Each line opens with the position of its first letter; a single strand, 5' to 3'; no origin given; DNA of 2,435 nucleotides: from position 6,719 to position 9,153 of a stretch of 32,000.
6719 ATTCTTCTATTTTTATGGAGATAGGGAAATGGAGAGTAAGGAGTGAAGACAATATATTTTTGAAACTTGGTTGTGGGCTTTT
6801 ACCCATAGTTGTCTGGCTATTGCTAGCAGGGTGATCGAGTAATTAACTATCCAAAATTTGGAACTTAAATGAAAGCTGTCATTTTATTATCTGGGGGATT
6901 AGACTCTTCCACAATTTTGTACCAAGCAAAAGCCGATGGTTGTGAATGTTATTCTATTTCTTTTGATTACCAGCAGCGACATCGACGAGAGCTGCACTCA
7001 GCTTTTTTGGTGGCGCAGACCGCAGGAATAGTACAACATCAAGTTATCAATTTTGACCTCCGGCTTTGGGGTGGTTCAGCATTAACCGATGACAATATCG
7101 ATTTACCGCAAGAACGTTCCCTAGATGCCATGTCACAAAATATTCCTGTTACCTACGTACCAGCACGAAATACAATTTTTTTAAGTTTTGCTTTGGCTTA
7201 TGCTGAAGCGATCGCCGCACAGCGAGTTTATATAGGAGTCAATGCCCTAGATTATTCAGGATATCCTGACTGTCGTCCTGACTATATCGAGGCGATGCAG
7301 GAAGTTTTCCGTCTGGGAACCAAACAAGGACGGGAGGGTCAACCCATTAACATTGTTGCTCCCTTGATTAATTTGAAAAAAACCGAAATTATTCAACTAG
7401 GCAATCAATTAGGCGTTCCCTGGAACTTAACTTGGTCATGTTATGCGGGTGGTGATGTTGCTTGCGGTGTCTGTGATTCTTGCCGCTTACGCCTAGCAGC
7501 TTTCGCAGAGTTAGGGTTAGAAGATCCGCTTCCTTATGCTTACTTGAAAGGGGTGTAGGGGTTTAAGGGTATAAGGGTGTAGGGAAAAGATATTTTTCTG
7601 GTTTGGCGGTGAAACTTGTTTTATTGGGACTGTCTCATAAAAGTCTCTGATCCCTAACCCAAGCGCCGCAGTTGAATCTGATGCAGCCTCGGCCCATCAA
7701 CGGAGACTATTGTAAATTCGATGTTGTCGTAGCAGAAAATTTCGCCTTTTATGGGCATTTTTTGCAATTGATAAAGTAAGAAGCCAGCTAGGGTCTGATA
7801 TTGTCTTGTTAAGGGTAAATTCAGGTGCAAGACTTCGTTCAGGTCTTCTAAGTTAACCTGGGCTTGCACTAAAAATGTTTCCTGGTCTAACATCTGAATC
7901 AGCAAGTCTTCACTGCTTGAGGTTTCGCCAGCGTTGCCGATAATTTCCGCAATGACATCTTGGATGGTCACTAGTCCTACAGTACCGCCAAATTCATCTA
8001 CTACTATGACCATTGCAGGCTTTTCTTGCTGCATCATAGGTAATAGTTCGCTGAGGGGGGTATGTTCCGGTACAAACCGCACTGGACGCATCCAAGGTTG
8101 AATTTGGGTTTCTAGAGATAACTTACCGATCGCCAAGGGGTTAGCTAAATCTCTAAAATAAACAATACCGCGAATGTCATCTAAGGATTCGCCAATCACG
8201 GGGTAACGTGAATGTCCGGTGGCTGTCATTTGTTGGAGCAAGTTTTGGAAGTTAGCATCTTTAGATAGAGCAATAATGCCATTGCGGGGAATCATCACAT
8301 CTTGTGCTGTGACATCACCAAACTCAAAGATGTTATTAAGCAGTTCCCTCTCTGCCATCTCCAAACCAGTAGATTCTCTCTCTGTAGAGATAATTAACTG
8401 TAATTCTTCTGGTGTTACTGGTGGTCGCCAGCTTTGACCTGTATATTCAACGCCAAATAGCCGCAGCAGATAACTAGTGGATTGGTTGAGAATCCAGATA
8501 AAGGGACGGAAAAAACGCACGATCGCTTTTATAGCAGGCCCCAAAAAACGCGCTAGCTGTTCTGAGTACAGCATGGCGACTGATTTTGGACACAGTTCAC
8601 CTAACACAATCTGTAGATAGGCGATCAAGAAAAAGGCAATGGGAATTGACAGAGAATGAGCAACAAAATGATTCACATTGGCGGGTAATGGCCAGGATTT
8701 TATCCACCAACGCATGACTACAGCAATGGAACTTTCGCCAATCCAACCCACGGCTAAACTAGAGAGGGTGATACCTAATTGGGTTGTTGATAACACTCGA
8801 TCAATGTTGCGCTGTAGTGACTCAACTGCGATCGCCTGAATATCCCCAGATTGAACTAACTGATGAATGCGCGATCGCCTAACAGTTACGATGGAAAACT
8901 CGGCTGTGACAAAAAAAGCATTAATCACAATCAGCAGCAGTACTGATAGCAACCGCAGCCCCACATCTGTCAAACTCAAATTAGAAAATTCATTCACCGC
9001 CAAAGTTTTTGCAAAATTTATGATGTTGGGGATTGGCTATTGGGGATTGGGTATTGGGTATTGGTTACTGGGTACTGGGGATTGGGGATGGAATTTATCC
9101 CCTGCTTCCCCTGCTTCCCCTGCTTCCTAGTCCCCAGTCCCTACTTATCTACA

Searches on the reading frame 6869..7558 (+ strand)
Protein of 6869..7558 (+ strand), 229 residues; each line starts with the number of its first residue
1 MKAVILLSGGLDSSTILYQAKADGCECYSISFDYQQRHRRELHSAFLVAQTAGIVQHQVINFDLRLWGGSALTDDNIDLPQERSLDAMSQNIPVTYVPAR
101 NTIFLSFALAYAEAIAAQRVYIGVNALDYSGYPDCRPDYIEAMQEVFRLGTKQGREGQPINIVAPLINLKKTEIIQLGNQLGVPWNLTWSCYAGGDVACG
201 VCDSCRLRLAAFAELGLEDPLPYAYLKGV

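Call 75: search_protein_families(library=pfam, proteins=[window:6869-7558:+], max_evalue=0.00001)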
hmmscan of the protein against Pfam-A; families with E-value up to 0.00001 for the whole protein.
window:6869-7558:+ (229 aa): 2 families
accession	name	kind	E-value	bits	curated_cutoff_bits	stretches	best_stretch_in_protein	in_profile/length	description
PF06508.19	QueC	-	4.7e-76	255.4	22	1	2-215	1-209/210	Queuosine biosynthesis protein QueC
PF00733.27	Asn_synthase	-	3.9e-06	27.2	21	1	5-60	22-78/354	Asparagine synthase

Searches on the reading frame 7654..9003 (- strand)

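Call 75: search_protein_families(library=pfam, proteins=[window:7654-9003:-], max_evalue=0.00001)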
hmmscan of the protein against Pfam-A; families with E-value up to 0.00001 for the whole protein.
window:7654-9003:- (449 aa): 3 families
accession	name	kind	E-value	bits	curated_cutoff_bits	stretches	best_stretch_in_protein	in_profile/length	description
PF01595.25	CNNM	-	1e-42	146.3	28.4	1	21-215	3-178/181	Cyclin M transmembrane N-terminal domain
PF03471.22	CorC_HlyC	-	8.2e-19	67.8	27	1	371-447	2-79/81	Transporter associated domain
PF00571.33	CBS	-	7.4e-15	55.5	24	1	306-355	7-56/57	CBS domain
